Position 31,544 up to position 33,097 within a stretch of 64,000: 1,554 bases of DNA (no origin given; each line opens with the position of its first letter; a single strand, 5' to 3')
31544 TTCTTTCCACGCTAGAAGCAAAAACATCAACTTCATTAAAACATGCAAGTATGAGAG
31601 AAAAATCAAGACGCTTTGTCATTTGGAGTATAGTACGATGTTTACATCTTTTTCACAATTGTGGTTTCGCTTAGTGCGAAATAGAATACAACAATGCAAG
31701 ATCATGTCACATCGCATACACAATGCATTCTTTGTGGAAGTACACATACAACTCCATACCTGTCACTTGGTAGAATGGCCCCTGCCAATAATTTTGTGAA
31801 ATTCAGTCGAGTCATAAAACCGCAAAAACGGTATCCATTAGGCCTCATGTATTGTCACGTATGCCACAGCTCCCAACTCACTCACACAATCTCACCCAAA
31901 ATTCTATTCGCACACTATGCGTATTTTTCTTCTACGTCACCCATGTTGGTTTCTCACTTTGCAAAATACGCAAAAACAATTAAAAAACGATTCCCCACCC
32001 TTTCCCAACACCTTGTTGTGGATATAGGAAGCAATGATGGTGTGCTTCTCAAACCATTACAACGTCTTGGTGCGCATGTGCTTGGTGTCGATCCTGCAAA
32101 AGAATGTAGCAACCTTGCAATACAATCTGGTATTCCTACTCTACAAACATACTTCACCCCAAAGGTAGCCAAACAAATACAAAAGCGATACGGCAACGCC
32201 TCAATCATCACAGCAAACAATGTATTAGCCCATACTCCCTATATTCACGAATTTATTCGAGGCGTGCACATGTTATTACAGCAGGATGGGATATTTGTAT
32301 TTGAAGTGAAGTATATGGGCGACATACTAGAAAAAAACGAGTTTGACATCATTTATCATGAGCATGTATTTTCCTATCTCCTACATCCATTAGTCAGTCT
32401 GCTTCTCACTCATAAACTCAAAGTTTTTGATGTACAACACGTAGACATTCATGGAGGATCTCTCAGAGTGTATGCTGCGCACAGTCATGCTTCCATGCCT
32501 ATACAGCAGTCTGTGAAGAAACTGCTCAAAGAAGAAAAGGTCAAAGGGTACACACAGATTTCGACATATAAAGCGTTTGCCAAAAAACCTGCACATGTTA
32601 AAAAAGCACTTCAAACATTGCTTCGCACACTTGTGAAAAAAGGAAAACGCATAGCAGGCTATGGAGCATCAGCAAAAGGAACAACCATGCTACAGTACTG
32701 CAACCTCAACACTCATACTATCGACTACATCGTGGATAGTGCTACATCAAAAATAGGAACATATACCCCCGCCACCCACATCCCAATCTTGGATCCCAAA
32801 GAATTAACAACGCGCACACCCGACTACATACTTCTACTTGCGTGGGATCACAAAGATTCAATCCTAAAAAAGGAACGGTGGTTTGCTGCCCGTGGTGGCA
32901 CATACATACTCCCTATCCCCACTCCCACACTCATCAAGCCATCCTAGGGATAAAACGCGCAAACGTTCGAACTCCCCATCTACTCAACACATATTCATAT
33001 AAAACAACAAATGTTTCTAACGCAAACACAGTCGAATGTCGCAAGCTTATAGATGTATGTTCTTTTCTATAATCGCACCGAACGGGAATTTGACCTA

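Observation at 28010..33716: Module 2: a tailoring-rich cluster suggesting an N-acetylated, C-methylated amino-deoxyhexose donor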

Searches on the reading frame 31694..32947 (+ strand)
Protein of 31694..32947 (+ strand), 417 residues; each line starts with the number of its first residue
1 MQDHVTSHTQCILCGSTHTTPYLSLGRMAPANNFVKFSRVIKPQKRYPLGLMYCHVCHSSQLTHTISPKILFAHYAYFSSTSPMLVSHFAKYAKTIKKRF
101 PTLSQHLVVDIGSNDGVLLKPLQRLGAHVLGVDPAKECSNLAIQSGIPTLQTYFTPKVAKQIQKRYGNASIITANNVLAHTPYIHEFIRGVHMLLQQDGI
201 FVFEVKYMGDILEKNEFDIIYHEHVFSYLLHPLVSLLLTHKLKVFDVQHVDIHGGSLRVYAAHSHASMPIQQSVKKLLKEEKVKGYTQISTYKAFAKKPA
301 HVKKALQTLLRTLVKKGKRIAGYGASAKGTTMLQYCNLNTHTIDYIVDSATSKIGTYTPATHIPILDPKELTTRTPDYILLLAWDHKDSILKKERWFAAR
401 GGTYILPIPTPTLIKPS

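Call 3: search_protein_families(library=pfam, proteins=[window:31694-32947:+])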
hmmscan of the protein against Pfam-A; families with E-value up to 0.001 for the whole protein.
window:31694-32947:+ (417 aa): 6 families
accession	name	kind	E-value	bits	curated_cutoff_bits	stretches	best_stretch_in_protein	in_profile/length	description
PF08484.17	Methyltransf_14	-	2.1e-55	187.4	23.5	1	252-409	2-160/160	C-methyltransferase C-terminal domain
PF08421.16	Methyltransf_13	-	1.3e-15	57.8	31.3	1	11-72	1-62/62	Putative zinc binding domain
PF13489.12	Methyltransf_23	-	9.5e-12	45.4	27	1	91-225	8-142/164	Methyltransferase domain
PF08242.18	Methyltransf_12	-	5e-09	37.2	30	1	109-201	1-98/98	Methyltransferase domain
PF08241.18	Methyltransf_11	-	1.8e-08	35.4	21.2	1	109-203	1-95/95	Methyltransferase domain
PF13649.12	Methyltransf_25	-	2e-05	25.6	27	1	108-199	1-97/97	Methyltransferase domain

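Call 4: search_protein_families(library=ncbifam, proteins=[window:31694-32947:+])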
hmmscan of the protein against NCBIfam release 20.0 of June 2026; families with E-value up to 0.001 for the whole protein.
window:31694-32947:+ (417 aa): 2 families
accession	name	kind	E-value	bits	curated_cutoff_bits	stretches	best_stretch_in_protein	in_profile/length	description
TIGR01983.1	UbiG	equivalog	1.1e-10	41.2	102.95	1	94-203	39-151/228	bifunctional 2-polyprenyl-6-hydroxyphenol methylase/3-demethylubiquinol 3-O-methyltransferase UbiG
TIGR00452.1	TIGR00452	equivalog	0.00029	19.8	275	1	95-205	108-221/316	tRNA 5-methoxyuridine(34)/uridine 5-oxyacetic acid(34) synthase CmoB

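Call 13: search_solved_structures(query=window:31694-32947:+, show_alignments=2)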
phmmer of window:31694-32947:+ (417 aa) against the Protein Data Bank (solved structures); distinct sequences matched with E-value up to 0.001: 13.
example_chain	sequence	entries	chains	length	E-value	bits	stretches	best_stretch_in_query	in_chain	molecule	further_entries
4rv9_A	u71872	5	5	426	2.8e-86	293.3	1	8-416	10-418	D-mycarose 3-C-methyltransferase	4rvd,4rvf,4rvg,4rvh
5t64_A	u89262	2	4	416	3.5e-70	240.3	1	5-410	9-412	Sugar 3-C-methyl transferase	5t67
3ndi_A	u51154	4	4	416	1.2e-68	235.2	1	5-410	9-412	Methyltransferase | TcaB9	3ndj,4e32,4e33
4e2y_A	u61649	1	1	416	3.1e-68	233.9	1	5-410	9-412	TcaB9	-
4e31_A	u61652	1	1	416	3.5e-68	233.7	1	5-410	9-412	TcaB9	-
5t6b_A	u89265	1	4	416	3.6e-68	233.6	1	5-410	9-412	Sugar 3-C-methyl transferase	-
4e2x_A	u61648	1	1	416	4.3e-68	233.4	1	5-410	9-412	TcaB9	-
4e2z_A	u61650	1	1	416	1.1e-67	232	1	5-410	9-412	TcaB9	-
4e2w_A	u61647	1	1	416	1.1e-67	232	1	5-410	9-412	TcaB9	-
4e30_A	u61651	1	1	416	2.9e-67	230.6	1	5-410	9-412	TcaB9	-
4kdr_A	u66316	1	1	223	0.00049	22.5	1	103-203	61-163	3-demethylubiquinone-9 3-methyltransferase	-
5dpm_A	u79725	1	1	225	0.0005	22.4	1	103-203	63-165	Ubiquinone biosynthesis O-methyltransferase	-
4kdc_A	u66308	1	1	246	0.00066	22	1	103-203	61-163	3-demethylubiquinone-9 3-methyltransferase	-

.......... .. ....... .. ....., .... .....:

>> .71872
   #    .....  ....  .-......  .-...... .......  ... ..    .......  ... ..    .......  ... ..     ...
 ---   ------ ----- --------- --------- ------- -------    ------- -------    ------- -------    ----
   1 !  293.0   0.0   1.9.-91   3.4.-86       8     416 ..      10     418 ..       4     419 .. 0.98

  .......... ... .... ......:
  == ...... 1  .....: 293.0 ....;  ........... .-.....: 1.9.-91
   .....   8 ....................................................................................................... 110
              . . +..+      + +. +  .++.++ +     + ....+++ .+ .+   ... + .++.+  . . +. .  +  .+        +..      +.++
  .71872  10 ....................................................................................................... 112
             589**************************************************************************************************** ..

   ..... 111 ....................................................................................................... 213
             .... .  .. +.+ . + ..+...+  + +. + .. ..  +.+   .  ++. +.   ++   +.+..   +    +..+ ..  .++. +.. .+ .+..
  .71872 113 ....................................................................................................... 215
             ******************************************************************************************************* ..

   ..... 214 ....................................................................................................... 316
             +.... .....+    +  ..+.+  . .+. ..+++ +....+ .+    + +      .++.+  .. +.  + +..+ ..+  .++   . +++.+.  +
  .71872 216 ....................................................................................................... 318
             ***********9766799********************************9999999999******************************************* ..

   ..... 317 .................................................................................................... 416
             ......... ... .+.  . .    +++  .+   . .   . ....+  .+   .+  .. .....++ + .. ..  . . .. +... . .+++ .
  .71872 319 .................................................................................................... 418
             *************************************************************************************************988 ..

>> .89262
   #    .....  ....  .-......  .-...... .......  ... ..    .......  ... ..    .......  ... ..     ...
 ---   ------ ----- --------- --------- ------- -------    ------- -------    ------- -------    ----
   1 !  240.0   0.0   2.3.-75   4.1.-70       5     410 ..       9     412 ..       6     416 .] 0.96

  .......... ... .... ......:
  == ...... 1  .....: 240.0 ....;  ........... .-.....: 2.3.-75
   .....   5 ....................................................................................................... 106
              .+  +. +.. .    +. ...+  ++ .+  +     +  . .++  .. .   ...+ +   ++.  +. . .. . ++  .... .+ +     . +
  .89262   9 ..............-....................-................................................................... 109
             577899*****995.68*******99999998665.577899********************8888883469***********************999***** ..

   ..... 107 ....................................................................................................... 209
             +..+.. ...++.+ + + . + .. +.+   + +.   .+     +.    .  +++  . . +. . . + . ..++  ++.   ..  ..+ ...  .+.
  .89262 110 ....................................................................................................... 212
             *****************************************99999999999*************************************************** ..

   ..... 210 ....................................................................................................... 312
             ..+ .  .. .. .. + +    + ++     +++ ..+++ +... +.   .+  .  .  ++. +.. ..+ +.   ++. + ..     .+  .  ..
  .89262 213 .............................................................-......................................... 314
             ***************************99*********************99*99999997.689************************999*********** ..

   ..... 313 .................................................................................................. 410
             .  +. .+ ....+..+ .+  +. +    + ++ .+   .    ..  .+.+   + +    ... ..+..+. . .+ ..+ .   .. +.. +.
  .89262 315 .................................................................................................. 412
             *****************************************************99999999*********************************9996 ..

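Call 16: find_encoding_contigs(protein=window:31694-32947:+, flank=10000, max_places=6)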
Protein window:31694-32947:+ (417 aa): 8 contigs read that carry it; 6 places shown.
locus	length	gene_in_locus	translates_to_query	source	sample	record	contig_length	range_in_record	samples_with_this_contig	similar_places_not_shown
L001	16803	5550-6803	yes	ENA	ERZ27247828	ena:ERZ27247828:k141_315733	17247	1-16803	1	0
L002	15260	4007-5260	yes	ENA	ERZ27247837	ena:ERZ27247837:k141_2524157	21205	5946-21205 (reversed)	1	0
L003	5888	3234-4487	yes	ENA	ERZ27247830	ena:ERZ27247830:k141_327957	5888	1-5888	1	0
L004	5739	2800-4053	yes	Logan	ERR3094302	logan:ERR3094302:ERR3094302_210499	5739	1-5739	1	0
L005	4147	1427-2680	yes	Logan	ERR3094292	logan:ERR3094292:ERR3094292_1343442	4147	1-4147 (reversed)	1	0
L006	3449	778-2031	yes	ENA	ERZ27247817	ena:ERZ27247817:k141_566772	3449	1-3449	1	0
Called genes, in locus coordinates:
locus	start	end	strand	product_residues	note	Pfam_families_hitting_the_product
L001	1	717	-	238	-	PF00535:Glycos_transf_2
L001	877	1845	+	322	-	-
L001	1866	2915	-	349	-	PF00535:Glycos_transf_2, PF10111:Glyco_tranf_2_2, PF13641:Glyco_tranf_2_3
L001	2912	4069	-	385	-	PF00155:Aminotran_1_2 (faint), PF01041:DegT_DnrJ_EryC1, PF01212:Beta_elim_lyase (faint)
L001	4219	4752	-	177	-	PF14602:Hexapep_2 (faint), PF00132:Hexapep (weak)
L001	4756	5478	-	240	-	PF00535:Glycos_transf_2, PF13641:Glyco_tranf_2_3, PF10111:Glyco_tranf_2_2 (weak)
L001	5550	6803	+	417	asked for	PF08421:Methyltransf_13, PF13489:Methyltransf_23, PF08241:Methyltransf_11 (weak), PF08242:Methyltransf_12 (weak), PF13649:Methyltransf_25 (faint), PF08484:Methyltransf_14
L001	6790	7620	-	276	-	PF00535:Glycos_transf_2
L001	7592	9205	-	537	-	-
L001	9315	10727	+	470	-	-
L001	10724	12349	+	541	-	PF13231:PMT_2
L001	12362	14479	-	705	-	PF09586:YfhO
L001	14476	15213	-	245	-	PF13489:Methyltransf_23, PF13649:Methyltransf_25, PF13847:Methyltransf_31, PF08241:Methyltransf_11, PF08242:Methyltransf_12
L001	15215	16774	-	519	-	PF02366:PMT (weak), PF13231:PMT_2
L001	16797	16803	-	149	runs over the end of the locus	?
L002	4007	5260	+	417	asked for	PF08421:Methyltransf_13, PF13489:Methyltransf_23, PF08241:Methyltransf_11 (weak), PF08242:Methyltransf_12 (weak), PF13649:Methyltransf_25 (faint), PF08484:Methyltransf_14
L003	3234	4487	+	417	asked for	PF08421:Methyltransf_13, PF13489:Methyltransf_23, PF08241:Methyltransf_11 (weak), PF08242:Methyltransf_12 (weak), PF13649:Methyltransf_25 (faint), PF08484:Methyltransf_14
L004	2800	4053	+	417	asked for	PF08421:Methyltransf_13, PF13489:Methyltransf_23, PF08241:Methyltransf_11 (weak), PF08242:Methyltransf_12 (weak), PF13649:Methyltransf_25 (faint), PF08484:Methyltransf_14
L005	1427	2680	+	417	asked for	PF08421:Methyltransf_13, PF13489:Methyltransf_23, PF08241:Methyltransf_11 (weak), PF08242:Methyltransf_12 (weak), PF13649:Methyltransf_25 (faint), PF08484:Methyltransf_14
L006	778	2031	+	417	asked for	PF08421:Methyltransf_13, PF13489:Methyltransf_23, PF08241:Methyltransf_11 (weak), PF08242:Methyltransf_12 (weak), PF13649:Methyltransf_25 (faint), PF08484:Methyltransf_14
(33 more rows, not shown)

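Call 17: find_homologous_proteins(query=window:31694-32947:+)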
Query window:31694-32947:+ (417 aa): 7993 proteins with E <= 0.001 among 8000 candidates; the best 120 are listed.
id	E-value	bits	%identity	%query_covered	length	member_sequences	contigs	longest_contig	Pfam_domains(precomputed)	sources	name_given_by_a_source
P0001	1.2e-280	948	100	100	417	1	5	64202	PF13489.13,PF08421.17,PF13649.13,PF08484.18,PF08241.19,PF08242.19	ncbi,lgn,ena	-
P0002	4.1e-211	719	73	100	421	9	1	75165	PF13489.13,PF08421.17,PF08484.18,PF08241.19,PF08242.19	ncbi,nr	ncbi:class I SAM-dependent methyltransferase [Candidatus Woesebacteria bacterium]|nr:class I SAM-dep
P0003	7.5e-206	702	73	100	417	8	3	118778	PF13489.13,PF08421.17,PF08484.18,PF08241.19,PF08242.19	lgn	-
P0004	2.8e-165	568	59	100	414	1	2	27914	PF13489.13,PF08421.17,PF08484.18,PF08241.19,PF08242.19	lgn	-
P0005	1.9e-155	536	58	98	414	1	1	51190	PF13489.13,PF08421.17,PF13649.13,PF08484.18,PF08241.19,PF08242.19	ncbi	-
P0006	3.2e-141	489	51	97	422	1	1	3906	PF13489.13,PF08421.17,PF08484.18,PF08241.19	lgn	-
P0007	8.3e-141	488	52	97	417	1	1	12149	PF13489.13,PF08421.17,PF08484.18,PF08241.19,PF08242.19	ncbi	-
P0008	6.8e-139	481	51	95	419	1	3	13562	PF13489.13,PF08421.17,PF08484.18,PF08241.19,PF08242.19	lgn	-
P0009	3.6e-138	479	51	97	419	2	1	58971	PF13489.13,PF08421.17,PF08484.18,PF08241.19,PF08242.19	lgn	-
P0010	3.8e-137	476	49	95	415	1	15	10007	PF13489.13,PF08421.17,PF08484.18,PF08241.19,PF08242.19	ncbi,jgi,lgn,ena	-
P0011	1.0e-136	474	50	97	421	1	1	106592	PF13489.13,PF08421.17,PF08484.18,PF08241.19,PF08242.19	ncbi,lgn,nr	ncbi:MAG: class I SAM-dependent methyltransferase [Candidatus Levybacteria bacterium]|nr:class I SAM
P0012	1.3e-136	474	51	97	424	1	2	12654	PF13489.13,PF08421.17,PF08484.18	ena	-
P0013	1.6e-136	474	50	99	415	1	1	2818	PF13489.13,PF08421.17,PF08484.18,PF08242.19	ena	-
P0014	1.6e-136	474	51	98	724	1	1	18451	PF13489.13,PF08421.17,PF04321.24,PF16363.12,PF13649.13,PF08484.18,PF08241.19,PF08242.19,PF01370.28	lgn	-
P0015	2.7e-136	473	49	95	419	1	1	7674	PF13489.13,PF08421.17,PF08484.18,PF08242.19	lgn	-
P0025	1.4e-133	464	50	94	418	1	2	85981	PF13489.13,PF08421.17,PF08484.18,PF08241.19,PF08242.19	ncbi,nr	ncbi:class I SAM-dependent methyltransferase [Candidatus Daviesbacteria bacterium]|nr:class I SAM-de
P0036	2.0e-132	460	49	98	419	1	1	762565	PF13489.13,PF08421.17,PF08484.18,PF08241.19,PF08242.19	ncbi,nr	ncbi:MAG: class I SAM-dependent methyltransferase [Candidatus Levyibacteriota bacterium]|nr:MAG: cla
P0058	3.3e-129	450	49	99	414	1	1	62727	PF13489.13,PF08421.17,PF08484.18,PF08241.19,PF08242.19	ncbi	-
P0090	1.4e-124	434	49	98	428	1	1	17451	PF13489.13,PF08421.17,PF08484.18,PF08241.19,PF08242.19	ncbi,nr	ncbi:MAG: class I SAM-dependent methyltransferase [Candidatus Doudnabacteria bacterium]|nr:class I S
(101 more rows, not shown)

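Call 18: find_encoding_contigs(protein=P0002, flank=10000, max_places=2)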
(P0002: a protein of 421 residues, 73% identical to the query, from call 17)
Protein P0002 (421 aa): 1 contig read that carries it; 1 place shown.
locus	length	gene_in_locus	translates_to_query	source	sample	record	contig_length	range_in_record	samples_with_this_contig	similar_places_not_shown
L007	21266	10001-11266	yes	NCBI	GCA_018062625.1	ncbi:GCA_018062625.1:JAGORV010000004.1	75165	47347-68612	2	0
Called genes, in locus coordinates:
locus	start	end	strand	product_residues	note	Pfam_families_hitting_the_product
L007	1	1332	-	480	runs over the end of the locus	PF09852:DUF2079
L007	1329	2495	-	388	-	PF01041:DegT_DnrJ_EryC1, PF00155:Aminotran_1_2 (weak), PF01212:Beta_elim_lyase (weak)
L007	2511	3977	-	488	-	PF13489:Methyltransf_23, PF08241:Methyltransf_11, PF13649:Methyltransf_25, PF13847:Methyltransf_31 (weak), PF00535:Glycos_transf_2, PF13641:Glyco_tranf_2_3 (weak)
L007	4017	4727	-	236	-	PF00535:Glycos_transf_2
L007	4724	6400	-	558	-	-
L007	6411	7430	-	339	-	PF00535:Glycos_transf_2, PF10111:Glyco_tranf_2_2, PF13641:Glyco_tranf_2_3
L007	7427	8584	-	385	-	PF01041:DegT_DnrJ_EryC1, PF00155:Aminotran_1_2 (faint), PF01212:Beta_elim_lyase (faint)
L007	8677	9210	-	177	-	PF00132:Hexapep (weak), PF14602:Hexapep_2 (weak)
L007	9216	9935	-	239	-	PF00535:Glycos_transf_2, PF13641:Glyco_tranf_2_3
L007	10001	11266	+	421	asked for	PF08421:Methyltransf_13, PF13489:Methyltransf_23, PF08241:Methyltransf_11 (weak), PF08242:Methyltransf_12 (weak), PF08484:Methyltransf_14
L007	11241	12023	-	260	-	PF00535:Glycos_transf_2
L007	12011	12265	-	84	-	-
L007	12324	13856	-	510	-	-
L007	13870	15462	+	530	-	-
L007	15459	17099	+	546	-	PF13231:PMT_2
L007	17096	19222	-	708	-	PF09586:YfhO (weak)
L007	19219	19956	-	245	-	PF13489:Methyltransf_23, PF02353:CMAS (faint), PF13649:Methyltransf_25, PF13847:Methyltransf_31, PF08241:Methyltransf_11, PF08242:Methyltransf_12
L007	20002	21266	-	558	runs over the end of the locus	-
